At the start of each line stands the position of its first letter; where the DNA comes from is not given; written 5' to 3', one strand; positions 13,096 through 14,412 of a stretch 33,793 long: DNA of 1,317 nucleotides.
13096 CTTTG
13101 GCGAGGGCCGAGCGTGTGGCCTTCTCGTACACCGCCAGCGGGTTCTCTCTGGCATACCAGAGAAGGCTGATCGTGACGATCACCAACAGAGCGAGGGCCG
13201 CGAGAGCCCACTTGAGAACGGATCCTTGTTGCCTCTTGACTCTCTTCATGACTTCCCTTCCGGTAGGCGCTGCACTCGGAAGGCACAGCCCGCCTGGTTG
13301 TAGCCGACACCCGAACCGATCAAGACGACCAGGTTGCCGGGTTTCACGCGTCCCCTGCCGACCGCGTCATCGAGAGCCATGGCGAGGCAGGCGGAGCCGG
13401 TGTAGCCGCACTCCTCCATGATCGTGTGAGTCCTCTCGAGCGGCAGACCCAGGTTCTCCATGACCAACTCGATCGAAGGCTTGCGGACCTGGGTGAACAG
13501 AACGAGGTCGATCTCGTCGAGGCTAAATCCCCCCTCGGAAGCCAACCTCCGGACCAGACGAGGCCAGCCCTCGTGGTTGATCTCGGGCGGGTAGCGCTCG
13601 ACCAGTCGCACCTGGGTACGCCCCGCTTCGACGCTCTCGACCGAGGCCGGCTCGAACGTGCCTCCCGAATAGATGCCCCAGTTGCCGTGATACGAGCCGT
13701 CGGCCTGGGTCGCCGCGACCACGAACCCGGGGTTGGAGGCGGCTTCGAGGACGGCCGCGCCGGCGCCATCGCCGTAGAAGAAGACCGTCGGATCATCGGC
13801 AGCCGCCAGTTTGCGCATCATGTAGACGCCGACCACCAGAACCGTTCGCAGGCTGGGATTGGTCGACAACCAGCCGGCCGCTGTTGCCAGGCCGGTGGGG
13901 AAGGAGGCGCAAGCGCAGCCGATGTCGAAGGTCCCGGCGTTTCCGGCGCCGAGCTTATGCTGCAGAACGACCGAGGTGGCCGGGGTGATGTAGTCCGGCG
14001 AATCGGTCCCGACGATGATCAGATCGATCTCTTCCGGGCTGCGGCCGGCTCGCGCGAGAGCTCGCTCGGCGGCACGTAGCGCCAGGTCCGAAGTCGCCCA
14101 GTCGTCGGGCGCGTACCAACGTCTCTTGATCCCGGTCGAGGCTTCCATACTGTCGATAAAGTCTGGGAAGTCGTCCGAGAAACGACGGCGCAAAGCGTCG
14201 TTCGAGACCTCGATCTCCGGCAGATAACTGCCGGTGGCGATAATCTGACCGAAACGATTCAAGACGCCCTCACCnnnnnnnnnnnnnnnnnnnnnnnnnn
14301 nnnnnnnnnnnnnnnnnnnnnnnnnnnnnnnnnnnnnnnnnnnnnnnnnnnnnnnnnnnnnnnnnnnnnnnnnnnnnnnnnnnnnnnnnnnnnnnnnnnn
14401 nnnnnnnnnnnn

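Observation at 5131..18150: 13-kb TetR-headed, translationally coupled operon mixing uptake machinery with thiolase-fold/acyl-CoA enzymes: candidate undescribed pathway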

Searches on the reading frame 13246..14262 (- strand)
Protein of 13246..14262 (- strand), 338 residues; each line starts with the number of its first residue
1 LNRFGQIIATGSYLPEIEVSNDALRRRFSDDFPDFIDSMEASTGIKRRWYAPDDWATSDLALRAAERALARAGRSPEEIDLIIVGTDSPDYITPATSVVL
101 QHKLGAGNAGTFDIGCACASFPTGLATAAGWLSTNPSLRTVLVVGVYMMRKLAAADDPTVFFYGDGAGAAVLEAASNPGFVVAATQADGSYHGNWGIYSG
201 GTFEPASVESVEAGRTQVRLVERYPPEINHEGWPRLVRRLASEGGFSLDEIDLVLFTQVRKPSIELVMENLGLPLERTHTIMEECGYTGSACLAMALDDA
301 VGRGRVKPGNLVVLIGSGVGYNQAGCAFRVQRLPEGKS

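Call 8: search_protein_families(library=pfam, proteins=[window:13246-14262:-], max_evalue=0.001)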
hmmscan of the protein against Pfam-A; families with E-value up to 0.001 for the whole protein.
window:13246-14262:- (338 aa): 2 families
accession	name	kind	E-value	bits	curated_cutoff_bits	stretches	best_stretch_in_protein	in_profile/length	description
PF08541.16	ACP_syn_III_C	-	1.5e-20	73.6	26.6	1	244-329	4-89/90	3-Oxoacyl-[acyl-carrier-protein (ACP)] synthase III C terminal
PF08545.16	ACP_syn_III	-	4.3e-14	52.6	24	1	112-189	1-80/80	3-Oxoacyl-[acyl-carrier-protein (ACP)] synthase III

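Call 9: search_protein_families(library=ncbifam, proteins=[window:13246-14262:-], max_evalue=0.00001)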
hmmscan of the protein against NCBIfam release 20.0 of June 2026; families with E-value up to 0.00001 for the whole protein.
window:13246-14262:- (338 aa): 14 families
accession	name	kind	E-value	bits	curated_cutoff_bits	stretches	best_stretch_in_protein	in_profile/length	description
NF006829.0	PRK09352.1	subfamily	8.7e-54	182.6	249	1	5-330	5-321/322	beta-ketoacyl-ACP synthase 3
TIGR00747.1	fabH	subfamily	1.3e-46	159.1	292.1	1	6-327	4-319/322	beta-ketoacyl-ACP synthase III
NF005308.0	PRK06840.1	equivalog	3.7e-45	154.4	315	1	6-329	6-334/339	3-oxoacyl-ACP synthase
NF004623.0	PRK05963.1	equivalog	3.4e-34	118.6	437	1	6-326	7-324/328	beta-ketoacyl-ACP synthase III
NF005541.0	PRK07204.1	equivalog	1.9e-32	113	402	1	1-326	1-325/329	beta-ketoacyl-ACP synthase III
NF006720.0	PRK09258.1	equivalog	1.9e-24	86.6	285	2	37-145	41-149/338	3-oxoacyl-ACP synthase III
NF005703.0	PRK07515.1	equivalog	7.6e-19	67.8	304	1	57-178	96-216/373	beta-ketoacyl-ACP synthase III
NF009519.0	PRK12880.1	equivalog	8.3e-14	51.6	436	1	21-181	25-185/353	beta-ketoacyl-ACP synthase III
NF003274.0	PRK04262.1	equivalog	2.2e-13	49.9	244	1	7-173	5-165/347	hydroxymethylglutaryl-CoA synthase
NF005293.2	PRK06816.1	subfamily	1.2e-08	34.4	450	0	10-120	6-124/378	StlD/DarB family beta-ketosynthase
TIGR00748.1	HMG_CoA_syn_Arc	equivalog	2.8e-07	30.1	353.35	1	7-150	4-143/345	hydroxymethylglutaryl-CoA synthase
NF042429.2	DHPHCoAsyn_DpgA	equivalog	2.9e-07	29.8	425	0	57-176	70-194/350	3,5-dihydroxyphenylacetyl-CoA synthase DpgA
TIGR01835.1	HMG-CoA-S_prok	equivalog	8.7e-07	28.1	360.35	1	59-178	51-164/382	hydroxymethylglutaryl-CoA synthase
NF053539.1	resorcinol_DarB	exception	8.7e-06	25.1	550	0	10-106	8-111/377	dialkylresorcinol biosynthesis protein DarB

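Call 13: search_solved_structures(query=window:13246-14262:-, max_evalue=1e-10)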
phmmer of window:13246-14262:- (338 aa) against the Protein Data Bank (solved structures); distinct sequences matched with E-value up to 1e-10: 59.
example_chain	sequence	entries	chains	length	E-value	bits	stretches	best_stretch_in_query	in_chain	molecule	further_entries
4dfe_A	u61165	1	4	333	6.9e-47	163.4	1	4-325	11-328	3-oxoacyl-[acyl-carrier-protein] synthase 3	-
4ryb_A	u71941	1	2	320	4.2e-42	147.6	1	4-322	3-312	3-oxoacyl-[acyl-carrier-protein] synthase 3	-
6x7r_A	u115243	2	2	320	3.6e-35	124.8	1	4-324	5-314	3-oxoacyl-[acyl-carrier-protein] synthase 3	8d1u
9ka2_A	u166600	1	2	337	3.7e-35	124.8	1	4-324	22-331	Beta-ketoacyl-[acyl-carrier-protein] synthase III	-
3il9_A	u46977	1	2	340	3.8e-35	124.8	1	4-324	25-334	3-oxoacyl-[acyl-carrier-protein] synthase 3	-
1mzj_A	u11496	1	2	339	4.7e-35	124.4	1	2-330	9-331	Beta-ketoacylsynthase III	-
1hn9_A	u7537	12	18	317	4.8e-35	124.4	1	5-324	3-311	BETA-KETOACYL-ACYL CARRIER PROTEIN SYNTHASE III | 3-oxoacyl-[acyl-carrier-protein] synthase III | 3-oxoacyl-[acyl-carrier-protein] synthase 3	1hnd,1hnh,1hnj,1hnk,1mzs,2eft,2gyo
1ebl_A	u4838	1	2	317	8e-35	123.7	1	5-324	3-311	BETA-KETOACYL-ACP SYNTHASE III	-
9ka5_A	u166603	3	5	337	1.7e-33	119.3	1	4-324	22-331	Beta-ketoacyl-[acyl-carrier-protein] synthase III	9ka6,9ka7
8vd9_A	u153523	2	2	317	2.4e-33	118.8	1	7-329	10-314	Beta-ketoacyl-[acyl-carrier-protein] synthase III 1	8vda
1zow_A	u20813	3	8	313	6.1e-33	117.5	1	10-322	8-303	3-oxoacyl-[acyl-carrier-protein] synthase III | 3-oxoacyl-[acyl-carrier-protein] synthase 3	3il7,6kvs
3gwa_A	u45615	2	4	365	2.7e-32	115.4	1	11-327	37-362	3-oxoacyl-(Acyl-carrier-protein) synthase III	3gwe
8vdb_A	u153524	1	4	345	1.9e-31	112.6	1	6-326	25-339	Beta-ketoacyl-[acyl-carrier-protein] synthase III 2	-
4ylt_A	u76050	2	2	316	2.1e-31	112.4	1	5-324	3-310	3-oxoacyl-[acyl-carrier-protein] synthase 3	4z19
2ebd_A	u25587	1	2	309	1.7e-30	109.5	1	6-322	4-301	3-oxoacyl-[acyl-carrier-protein] synthase 3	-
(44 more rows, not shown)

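Call 19: find_homologous_proteins(query=window:13246-14262:-, max_evalue=1e-20)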
Query window:13246-14262:- (338 aa): 6367 proteins with E <= 1e-20 among 8000 candidates; the best 120 are listed.
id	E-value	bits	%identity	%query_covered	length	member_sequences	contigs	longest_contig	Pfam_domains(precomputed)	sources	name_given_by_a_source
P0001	3.5e-225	764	100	100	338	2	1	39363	PF08545.17,PF08541.17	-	-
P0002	1.1e-199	681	87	100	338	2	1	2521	PF08545.17,PF08541.17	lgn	-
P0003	1.1e-199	681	88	100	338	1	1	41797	PF08545.17,PF08541.17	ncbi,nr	ncbi:MAG: ketoacyl-ACP synthase III [bacterium]|nr:ketoacyl-ACP synthase III [bacterium]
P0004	1.1e-189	648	83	100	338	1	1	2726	PF08545.17,PF08541.17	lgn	-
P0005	6.7e-184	629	80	100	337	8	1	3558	PF08545.17,PF08541.17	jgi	jgi:3-oxoacyl-[acyl-carrier-protein] synthase-3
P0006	2.2e-182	624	79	100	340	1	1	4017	PF08545.17,PF08541.17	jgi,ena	-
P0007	2.2e-182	624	80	100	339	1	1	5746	PF08545.17,PF08541.17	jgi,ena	-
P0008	8.6e-182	622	80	98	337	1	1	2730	PF08545.17,PF08541.17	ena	-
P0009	2.0e-181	621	80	99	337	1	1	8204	PF08545.17,PF08541.17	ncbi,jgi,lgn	jgi:3-oxoacyl-[acyl-carrier-protein] synthase-3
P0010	1.6e-180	618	81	98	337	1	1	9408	PF08545.17,PF08541.17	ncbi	-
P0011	5.8e-180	616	78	99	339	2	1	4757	PF08545.17,PF08541.17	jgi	jgi:3-oxoacyl-[acyl-carrier-protein] synthase-3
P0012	9.9e-180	615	79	98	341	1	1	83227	PF08545.17,PF08541.17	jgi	jgi:3-oxoacyl-[acyl-carrier-protein] synthase-3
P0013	2.6e-179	614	80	98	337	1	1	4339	PF08545.17,PF08541.17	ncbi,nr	ncbi:MAG: ketoacyl-ACP synthase III [Acidimicrobiia bacterium]|nr:ketoacyl-ACP synthase III [Acidimi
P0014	2.7e-179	614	80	98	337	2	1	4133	PF08545.17,PF08541.17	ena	-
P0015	3.1e-179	613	78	100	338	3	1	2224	PF08545.17,PF08541.17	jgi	-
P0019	4.9e-178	609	78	98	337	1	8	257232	PF08545.17,PF08541.17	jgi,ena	jgi:3-oxoacyl-[acyl-carrier-protein] synthase-3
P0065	9.2e-169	579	75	99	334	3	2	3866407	PF08545.17,PF08541.17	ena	-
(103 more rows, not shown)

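Call 20: find_encoding_contigs(protein=P0001, flank=10000, max_places=2)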
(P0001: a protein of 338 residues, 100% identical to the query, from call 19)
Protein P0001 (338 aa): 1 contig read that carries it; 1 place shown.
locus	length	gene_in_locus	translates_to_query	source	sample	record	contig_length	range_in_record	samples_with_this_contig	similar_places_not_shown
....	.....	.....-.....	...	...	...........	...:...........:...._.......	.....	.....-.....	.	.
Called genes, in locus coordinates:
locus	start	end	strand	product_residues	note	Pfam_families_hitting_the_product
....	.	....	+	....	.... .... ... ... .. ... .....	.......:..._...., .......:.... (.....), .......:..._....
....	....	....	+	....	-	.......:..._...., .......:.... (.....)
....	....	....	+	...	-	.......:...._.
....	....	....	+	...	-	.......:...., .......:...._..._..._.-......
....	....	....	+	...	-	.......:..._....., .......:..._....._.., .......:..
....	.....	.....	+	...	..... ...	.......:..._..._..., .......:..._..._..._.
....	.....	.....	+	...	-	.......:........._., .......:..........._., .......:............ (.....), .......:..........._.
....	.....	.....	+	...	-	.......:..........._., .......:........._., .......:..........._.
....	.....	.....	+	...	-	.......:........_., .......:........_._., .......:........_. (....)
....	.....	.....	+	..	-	-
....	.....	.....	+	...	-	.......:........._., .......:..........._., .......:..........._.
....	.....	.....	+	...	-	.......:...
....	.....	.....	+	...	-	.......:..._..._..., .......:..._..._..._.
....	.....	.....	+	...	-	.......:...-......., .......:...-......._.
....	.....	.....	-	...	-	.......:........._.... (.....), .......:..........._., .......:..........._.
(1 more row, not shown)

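Call 21: find_encoding_contigs(protein=P0003, flank=10000, max_places=2)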
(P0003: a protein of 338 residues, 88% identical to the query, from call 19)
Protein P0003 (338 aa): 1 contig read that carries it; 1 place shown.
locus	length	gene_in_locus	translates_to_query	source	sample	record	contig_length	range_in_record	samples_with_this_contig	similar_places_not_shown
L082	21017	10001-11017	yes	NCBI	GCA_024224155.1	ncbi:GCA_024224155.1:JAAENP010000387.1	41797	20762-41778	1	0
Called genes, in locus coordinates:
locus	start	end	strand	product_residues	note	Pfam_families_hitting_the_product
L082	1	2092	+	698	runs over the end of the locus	PF02897:Peptidase_S9_N, PF00326:Peptidase_S9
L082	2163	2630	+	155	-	PF00571:CBS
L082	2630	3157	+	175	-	PF00571:CBS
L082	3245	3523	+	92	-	PF01329:Pterin_4a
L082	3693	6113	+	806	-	PF00069:Pkinase, PF07714:PK_Tyr_Ser-Thr, PF03109:ABC1 (weak), PF13424:TPR_12 (weak), PF13432:TPR_16 (weak), PF07719:TPR_2 (weak), PF13414:TPR_11 (weak), PF13432:TPR_16 (weak), +7 more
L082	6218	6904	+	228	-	PF00440:TetR_N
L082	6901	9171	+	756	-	PF07715:Plug, PF00593:TonB_dep_Rec_b-barrel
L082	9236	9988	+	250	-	PF00106:adh_short, PF13561:adh_short_C2, PF08659:KR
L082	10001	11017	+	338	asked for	PF08545:ACP_syn_III, PF08541:ACP_syn_III_C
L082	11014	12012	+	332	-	PF00561:Abhydrolase_1, PF12146:Hydrolase_4, PF12697:Abhydrolase_6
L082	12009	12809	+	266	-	PF00561:Abhydrolase_1, PF12146:Hydrolase_4, PF12697:Abhydrolase_6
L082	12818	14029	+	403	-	PF00108:Thiolase_N, PF02803:Thiolase_C (weak), PF22691:Thiolase_C_1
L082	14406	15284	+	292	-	PF12146:Hydrolase_4, PF00561:Abhydrolase_1, PF12697:Abhydrolase_6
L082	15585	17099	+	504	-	PF00474:SSF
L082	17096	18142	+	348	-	PF08545:ACP_syn_III, PF08541:ACP_syn_III_C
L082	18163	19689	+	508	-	PF00501:AMP-binding, PF13193:AMP-binding_C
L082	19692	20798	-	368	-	PF11383:DUF3187, PF13557:Phenol_MetA_deg (weak)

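Call 61: search_dna_similar(query=window:13246-14262:-, collection=plasmids, mode=protein, max_rows=15, max_evalue=1e-30)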
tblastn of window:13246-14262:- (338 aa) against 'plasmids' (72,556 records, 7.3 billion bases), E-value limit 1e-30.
Records with a match: 10; places in all: 10; records where one place covers at least 80% of the query: 10.
Best place of each record, by identity: <60% 10.
By first word of the organism name: Streptomyces 8; Chloroflexota 1; Chondrinema 1.
By predicted mobility (MOB-suite, as given by PLSDB): non-mobilizable 10.
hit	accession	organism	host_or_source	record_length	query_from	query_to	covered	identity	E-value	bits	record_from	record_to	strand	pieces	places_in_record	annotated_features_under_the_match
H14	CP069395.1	Chloroflexota bacterium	single cell,cold seep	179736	1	330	98%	57.8%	4e-118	382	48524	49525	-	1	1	ketoacyl-ACP synthase III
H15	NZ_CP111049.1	Chondrinema litorale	Seaweed,red alga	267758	3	329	97%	40.8%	7e-68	237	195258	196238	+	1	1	ketoacyl-ACP synthase III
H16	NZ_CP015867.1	Streptomyces parvulus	-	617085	7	322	93%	36.8%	6e-36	145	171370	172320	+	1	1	ketoacyl-ACP synthase III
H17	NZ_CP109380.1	Streptomyces sp. NBC_01546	-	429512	7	322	93%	35.4%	6e-33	136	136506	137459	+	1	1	beta-ketoacyl-ACP synthase III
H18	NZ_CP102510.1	Streptomyces sp. NBC_00162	bacterial isolate,soil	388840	7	322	93%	35.4%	8e-33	136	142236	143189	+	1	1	beta-ketoacyl-ACP synthase III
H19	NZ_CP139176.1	Streptomyces sp. CL7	soild,microorganism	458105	7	322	93%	35.0%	2e-33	138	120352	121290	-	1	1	ketoacyl-ACP synthase III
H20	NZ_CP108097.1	Streptomyces sp. NBC_00239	-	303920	7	322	93%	34.4%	6e-34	139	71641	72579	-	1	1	ketoacyl-ACP synthase III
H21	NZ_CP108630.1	Streptomyces xanthophaeus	-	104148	6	322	94%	34.1%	4e-31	131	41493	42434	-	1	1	ketoacyl-ACP synthase III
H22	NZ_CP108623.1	Streptomyces xanthophaeus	-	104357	6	322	94%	34.1%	4e-31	131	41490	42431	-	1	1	ketoacyl-ACP synthase III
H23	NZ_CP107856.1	Streptomyces sp. NBC_00503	-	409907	7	322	93%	33.8%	5e-31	130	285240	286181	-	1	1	ketoacyl-ACP synthase III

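Call 62: get_annotated_region(hit=H14, flank=10000)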
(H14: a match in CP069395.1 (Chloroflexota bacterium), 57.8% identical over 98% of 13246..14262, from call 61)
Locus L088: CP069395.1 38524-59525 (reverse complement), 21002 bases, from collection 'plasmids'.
description: Chloroflexota bacterium strain ZRK35 plasmid plas-ZRK, complete sequence
organism: Chloroflexota bacterium (NCBI taxid 2026724)
taxonomy: Bacteria; Chloroflexota; ; ; ; ; Chloroflexota bacterium
host: -; source: single cell,cold seep; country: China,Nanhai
typing (MOB-suite, as given by PLSDB): non-mobilizable
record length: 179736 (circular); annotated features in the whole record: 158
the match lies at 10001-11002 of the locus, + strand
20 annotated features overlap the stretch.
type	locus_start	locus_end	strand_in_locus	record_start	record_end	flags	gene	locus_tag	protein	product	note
CDS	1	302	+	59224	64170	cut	-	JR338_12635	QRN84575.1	DUF4062 domain-containing protein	-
CDS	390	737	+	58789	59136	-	-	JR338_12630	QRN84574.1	HEAT repeat domain-containing protein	-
CDS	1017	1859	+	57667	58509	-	-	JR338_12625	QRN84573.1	hypothetical protein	-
CDS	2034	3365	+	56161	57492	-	-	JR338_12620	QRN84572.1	hypothetical protein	-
CDS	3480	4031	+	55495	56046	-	-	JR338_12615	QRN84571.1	transposase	-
CDS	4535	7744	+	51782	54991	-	-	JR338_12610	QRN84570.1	tetratricopeptide repeat protein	-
CDS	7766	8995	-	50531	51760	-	-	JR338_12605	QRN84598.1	hypothetical protein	-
CDS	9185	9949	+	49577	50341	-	-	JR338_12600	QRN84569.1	beta-ketoacyl-ACP reductase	-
CDS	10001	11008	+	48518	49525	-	-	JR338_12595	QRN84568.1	ketoacyl-ACP synthase III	-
CDS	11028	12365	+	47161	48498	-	-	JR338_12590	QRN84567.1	acetyl-CoA hydrolase/transferase family protein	-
CDS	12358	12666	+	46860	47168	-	-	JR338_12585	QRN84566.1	hypothetical protein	-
CDS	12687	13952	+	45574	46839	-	-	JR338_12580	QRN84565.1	hypothetical protein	-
CDS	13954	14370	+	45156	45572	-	-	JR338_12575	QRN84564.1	Zn-ribbon domain-containing OB-fold protein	-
CDS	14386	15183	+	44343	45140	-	-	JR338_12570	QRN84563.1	alpha/beta fold hydrolase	-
CDS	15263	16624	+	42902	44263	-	-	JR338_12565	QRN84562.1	substrate-binding domain-containing protein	-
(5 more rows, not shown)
